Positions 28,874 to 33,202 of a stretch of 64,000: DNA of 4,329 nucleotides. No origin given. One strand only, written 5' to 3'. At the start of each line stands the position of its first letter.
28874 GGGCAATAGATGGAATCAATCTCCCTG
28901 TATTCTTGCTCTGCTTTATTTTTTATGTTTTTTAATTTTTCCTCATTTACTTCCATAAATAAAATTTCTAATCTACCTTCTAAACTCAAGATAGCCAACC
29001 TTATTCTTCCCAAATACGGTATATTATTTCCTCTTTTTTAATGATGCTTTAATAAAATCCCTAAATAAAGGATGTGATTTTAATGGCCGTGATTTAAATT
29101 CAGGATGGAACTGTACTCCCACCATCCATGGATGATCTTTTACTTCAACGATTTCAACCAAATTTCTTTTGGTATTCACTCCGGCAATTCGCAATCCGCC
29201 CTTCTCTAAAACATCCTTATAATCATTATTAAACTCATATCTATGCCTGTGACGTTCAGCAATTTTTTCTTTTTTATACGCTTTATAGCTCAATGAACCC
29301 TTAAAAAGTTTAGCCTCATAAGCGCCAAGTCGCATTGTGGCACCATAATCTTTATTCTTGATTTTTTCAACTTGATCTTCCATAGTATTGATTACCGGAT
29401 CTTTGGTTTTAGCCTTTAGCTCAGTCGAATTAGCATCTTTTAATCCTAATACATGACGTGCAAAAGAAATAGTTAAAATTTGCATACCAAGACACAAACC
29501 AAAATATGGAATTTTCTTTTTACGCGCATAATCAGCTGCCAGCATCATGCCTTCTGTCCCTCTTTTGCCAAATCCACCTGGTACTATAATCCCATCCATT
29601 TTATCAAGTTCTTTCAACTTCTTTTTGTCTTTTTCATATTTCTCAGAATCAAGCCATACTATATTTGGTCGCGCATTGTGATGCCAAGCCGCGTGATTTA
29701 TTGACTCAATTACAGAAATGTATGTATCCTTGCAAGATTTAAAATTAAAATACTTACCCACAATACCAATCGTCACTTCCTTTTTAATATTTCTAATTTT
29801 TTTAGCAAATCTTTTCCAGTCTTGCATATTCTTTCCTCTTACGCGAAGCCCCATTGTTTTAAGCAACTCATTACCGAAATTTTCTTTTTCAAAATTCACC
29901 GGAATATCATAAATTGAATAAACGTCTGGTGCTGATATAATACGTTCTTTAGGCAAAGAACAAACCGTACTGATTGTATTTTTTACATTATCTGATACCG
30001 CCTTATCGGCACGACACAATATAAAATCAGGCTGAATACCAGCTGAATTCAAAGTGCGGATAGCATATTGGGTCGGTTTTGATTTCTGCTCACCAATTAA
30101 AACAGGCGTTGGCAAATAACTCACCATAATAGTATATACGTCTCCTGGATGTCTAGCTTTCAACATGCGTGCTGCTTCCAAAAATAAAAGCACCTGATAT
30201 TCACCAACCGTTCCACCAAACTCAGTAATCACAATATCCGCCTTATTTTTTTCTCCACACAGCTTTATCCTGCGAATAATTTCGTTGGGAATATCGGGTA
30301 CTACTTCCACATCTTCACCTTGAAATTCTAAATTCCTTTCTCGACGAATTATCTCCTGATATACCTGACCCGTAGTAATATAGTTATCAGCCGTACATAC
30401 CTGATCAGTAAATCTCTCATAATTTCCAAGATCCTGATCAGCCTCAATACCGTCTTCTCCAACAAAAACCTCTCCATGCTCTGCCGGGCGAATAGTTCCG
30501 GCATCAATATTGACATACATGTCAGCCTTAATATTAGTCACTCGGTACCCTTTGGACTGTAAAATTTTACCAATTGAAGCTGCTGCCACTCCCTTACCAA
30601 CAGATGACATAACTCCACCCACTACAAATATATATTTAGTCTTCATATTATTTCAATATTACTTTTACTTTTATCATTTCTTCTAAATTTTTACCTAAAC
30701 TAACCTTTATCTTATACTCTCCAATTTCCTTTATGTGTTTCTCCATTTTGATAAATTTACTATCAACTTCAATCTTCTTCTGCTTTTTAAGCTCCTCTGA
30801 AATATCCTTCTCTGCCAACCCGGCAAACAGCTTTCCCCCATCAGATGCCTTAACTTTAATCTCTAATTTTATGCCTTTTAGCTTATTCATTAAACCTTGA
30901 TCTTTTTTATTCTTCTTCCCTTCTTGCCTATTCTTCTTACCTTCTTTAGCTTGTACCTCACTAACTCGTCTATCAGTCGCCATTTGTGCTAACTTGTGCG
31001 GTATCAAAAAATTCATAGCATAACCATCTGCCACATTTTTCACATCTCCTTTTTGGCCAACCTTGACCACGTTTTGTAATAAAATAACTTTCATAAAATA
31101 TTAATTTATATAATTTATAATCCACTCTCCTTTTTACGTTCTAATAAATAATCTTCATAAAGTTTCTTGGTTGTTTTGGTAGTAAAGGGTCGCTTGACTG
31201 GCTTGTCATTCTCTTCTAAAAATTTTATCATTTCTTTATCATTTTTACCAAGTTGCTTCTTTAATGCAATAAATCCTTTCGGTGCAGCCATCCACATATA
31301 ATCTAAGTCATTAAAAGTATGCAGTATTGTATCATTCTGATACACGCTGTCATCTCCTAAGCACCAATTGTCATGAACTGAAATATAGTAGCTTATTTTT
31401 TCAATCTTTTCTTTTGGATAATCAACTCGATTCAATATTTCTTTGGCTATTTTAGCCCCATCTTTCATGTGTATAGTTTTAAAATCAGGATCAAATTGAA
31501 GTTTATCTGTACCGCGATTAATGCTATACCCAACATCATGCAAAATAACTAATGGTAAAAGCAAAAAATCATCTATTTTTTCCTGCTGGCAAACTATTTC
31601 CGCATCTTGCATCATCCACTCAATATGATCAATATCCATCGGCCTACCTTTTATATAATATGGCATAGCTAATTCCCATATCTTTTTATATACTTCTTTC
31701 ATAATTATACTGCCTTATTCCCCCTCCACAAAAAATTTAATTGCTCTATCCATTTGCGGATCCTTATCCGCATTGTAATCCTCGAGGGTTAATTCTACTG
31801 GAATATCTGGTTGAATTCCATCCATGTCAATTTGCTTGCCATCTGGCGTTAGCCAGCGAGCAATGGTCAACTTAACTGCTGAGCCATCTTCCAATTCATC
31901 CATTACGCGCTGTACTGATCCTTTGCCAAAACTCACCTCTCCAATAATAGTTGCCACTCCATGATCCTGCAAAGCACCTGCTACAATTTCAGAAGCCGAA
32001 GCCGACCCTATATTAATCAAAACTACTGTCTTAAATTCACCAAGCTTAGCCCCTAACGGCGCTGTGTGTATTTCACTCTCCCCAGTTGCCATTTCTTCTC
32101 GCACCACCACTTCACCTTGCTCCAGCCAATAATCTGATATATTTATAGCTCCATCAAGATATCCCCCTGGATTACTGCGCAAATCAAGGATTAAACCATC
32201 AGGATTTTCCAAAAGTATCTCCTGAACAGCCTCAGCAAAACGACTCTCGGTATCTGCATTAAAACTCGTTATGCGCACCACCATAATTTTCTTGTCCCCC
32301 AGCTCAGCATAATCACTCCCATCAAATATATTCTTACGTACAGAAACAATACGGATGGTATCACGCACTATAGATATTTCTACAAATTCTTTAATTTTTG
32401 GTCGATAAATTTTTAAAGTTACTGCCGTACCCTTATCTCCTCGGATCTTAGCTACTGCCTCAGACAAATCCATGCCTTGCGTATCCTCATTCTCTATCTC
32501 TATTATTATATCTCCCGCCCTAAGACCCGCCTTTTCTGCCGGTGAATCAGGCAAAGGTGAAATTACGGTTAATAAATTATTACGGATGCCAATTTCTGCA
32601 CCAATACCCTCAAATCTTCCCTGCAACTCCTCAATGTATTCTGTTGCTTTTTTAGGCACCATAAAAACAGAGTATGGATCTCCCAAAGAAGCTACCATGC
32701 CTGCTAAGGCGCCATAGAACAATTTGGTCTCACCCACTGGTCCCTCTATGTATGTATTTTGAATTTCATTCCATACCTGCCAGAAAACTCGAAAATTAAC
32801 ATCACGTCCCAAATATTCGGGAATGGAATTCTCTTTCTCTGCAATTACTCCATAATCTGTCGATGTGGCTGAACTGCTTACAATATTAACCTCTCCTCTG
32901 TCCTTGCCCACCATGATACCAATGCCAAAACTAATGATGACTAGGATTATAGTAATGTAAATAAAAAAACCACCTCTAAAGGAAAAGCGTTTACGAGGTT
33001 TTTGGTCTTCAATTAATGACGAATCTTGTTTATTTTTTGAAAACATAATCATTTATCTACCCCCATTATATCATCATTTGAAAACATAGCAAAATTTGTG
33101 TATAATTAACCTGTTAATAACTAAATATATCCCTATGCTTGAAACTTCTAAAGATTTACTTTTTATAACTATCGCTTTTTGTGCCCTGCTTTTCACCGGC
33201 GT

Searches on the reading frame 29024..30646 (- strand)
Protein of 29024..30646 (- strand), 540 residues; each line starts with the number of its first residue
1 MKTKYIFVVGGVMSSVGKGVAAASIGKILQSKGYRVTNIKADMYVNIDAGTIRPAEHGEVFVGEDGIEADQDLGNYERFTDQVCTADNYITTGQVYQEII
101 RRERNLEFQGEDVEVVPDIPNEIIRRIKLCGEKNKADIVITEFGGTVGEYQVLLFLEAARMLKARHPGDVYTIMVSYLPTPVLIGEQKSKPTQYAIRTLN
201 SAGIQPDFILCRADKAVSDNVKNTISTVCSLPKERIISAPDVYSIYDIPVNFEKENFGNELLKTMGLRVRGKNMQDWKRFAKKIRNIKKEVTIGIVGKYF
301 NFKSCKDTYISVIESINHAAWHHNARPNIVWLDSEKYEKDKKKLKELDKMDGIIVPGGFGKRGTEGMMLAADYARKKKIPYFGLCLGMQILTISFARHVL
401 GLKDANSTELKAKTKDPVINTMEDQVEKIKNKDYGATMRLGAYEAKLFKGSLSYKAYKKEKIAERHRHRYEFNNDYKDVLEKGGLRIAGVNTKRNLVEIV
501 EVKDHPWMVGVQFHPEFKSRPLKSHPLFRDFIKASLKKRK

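Call 16: search_protein_families(library=pfam, proteins=[window:29024-30646:-], max_evalue=0.001)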
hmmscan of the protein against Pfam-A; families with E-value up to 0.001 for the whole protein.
window:29024-30646:- (540 aa): 4 families
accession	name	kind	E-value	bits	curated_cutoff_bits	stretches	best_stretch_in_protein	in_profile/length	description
PF06418.20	CTP_synth_N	-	2.8e-94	315.8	26.1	1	4-266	1-264/265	CTP synthase N-terminus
PF00117.34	GATase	-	2.3e-40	138.8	22.8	1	306-533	3-189/190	Glutamine amidotransferase class-I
PF07722.19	Peptidase_C26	-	7e-09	36.2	20.5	1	372-516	99-219/219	Peptidase C26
PF01656.29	CbiA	-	0.00026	21.4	25.4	1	10-290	4-68/125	CobQ/CobB/MinD/ParA nucleotide binding domain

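Call 64: find_homologous_proteins(query=window:29024-30646:-, max_evalue=1e-50)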
Query window:29024-30646:- (540 aa): 8000 proteins with E <= 1e-50 among 8000 candidates; the best 120 are listed.
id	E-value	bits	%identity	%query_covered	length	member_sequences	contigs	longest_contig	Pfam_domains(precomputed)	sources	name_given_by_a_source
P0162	0.0e+0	1105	89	100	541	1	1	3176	PF07722.20,PF06418.21,PF00117.35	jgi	-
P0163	0.0e+0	1087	88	99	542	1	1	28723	PF07722.20,PF06418.21,PF00117.35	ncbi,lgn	ncbi:MAG: CTP synthase [Candidatus Kuenenbacteria bacterium]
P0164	1.3e-297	1006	80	99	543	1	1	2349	PF07722.20,PF06418.21,PF00117.35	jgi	jgi:CTP synthase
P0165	4.2e-296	1001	80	100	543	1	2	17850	PF07722.20,PF06418.21,PF00117.35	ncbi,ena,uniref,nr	ncbi:CTP synthase [Candidatus Kuenenbacteria bacterium RIFCSPHIGHO2_02_FULL_39_13]|uniref:CTP syntha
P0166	6.2e-296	1000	80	99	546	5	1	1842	PF07722.20,PF06418.21,PF00117.35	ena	-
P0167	6.4e-296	1000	80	100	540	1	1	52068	PF07722.20,PF06418.21,PF00117.35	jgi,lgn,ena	-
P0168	1.0e-293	993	79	100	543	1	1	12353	PF07722.20,PF06418.21,PF00117.35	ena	-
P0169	1.4e-293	992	79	100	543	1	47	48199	PF07722.20,PF06418.21,PF00117.35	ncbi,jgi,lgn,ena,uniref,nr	ncbi:CTP synthase [Candidatus Kuenenbacteria bacterium CG_4_9_14_3_um_filter_39_14]|uniref:CTP synth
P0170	2.6e-293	992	79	99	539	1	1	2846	PF07722.20,PF06418.21,PF00117.35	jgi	jgi:CTP synthase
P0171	3.8e-293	991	79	100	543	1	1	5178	PF07722.20,PF06418.21,PF00117.35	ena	-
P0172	4.6e-293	991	80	100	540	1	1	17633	PF07722.20,PF06418.21,PF00117.35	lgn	-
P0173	5.4e-293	990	79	100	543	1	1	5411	PF07722.20,PF06418.21,PF00117.35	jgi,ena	-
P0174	6.4e-293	990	80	99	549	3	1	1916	PF07722.20,PF06418.21,PF00117.35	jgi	jgi:CTP synthase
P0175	9.0e-293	990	80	100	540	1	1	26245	PF07722.20,PF06418.21,PF00117.35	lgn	-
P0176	1.0e-292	990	80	100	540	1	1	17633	PF07722.20,PF06418.21,PF00117.35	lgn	-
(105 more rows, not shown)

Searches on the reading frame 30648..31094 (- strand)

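Call 55: search_protein_families(library=pfam, proteins=[window:30648-31094:-], max_evalue=0.001)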
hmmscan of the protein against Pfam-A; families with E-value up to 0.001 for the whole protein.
window:30648-31094:- (148 aa): 2 families
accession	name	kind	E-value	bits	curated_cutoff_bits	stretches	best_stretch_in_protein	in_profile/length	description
PF01281.25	Ribosomal_L9_N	-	1.4e-19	69.8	20.7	1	1-46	1-46/47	Ribosomal protein L9, N-terminal domain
PF03948.19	Ribosomal_L9_C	-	1.1e-18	67.8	23.2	1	66-145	4-84/86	Ribosomal protein L9, C-terminal domain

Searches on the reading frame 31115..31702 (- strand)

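Call 55: search_protein_families(library=pfam, proteins=[window:31115-31702:-], max_evalue=0.001)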
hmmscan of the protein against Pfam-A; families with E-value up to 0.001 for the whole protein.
window:31115-31702:- (195 aa): 1 family
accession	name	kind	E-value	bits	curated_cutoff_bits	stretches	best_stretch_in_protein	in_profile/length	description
PF01966.28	HD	-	3.1e-05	24.7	22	1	24-102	2-77/116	HD domain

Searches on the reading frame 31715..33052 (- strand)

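Call 16: search_protein_families(library=pfam, proteins=[window:31715-33052:-], max_evalue=0.001)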
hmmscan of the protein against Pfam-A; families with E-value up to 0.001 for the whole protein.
window:31715-33052:- (445 aa): 5 families
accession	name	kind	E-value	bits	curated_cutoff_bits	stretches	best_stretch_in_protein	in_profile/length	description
PF03572.23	Peptidase_S41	-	1.7e-48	164.7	24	1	255-419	1-165/165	Peptidase family S41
PF17820.7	PDZ_6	-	1.1e-14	54.4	27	1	163-217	2-54/54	PDZ domain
PF00595.29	PDZ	-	6.9e-11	42.8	23.2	1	149-215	11-80/81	PDZ domain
PF13180.12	PDZ_2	-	5.6e-10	39.8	27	1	151-226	4-78/80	PDZ domain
PF22694.1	CtpB_N-like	-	3.4e-09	37.5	27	1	85-131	36-81/85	Activating protease CtpB N-terminal domain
